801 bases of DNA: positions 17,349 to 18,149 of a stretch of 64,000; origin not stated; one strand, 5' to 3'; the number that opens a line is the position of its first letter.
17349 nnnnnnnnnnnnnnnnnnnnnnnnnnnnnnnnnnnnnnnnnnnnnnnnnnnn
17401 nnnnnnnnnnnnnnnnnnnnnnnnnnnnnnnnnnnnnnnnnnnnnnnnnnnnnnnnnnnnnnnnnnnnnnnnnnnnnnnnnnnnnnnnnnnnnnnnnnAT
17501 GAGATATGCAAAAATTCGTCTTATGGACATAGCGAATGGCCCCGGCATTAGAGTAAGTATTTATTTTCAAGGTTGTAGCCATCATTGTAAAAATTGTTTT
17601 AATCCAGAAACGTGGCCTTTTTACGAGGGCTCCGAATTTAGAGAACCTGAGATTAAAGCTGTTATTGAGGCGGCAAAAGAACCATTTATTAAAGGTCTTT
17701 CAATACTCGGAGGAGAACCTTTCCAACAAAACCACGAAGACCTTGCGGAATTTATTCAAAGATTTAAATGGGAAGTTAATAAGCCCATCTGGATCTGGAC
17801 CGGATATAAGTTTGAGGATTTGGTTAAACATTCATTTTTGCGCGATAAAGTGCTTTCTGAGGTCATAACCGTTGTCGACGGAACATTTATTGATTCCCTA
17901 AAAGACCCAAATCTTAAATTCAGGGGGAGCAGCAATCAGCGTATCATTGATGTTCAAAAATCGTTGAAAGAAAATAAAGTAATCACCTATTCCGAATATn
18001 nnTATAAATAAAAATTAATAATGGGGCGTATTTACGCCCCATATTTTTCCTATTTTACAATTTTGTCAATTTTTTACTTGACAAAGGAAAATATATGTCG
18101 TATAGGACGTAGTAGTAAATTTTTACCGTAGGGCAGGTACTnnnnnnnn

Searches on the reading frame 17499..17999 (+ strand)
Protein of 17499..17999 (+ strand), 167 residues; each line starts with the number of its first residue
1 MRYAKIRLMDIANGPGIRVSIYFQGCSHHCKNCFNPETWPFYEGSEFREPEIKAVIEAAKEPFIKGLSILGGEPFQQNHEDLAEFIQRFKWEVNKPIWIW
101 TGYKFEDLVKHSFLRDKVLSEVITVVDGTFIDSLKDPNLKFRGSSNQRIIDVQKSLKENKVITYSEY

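Call 33: search_protein_families(library=phrogs, proteins=[window:17499-17999:+], max_evalue=0.001)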
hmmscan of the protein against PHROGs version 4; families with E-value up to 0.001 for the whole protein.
window:17499-17999:+ (167 aa): 3 families
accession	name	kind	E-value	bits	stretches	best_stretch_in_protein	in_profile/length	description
phrog_626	-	DNA, RNA and nucleotide metabolism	2.6e-51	174.4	1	1-162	1-163/164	anaerobic ribonucleotide reductase small subunit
phrog_2076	-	moron, auxiliary metabolic gene and host takeover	5.3e-07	30.4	1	14-87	30-107/247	QueE-like radical SAM domain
phrog_20267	-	DNA, RNA and nucleotide metabolism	1.3e-05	25.9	1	99-149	1-45/61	anaerobic ribonucleoside reductase small subunit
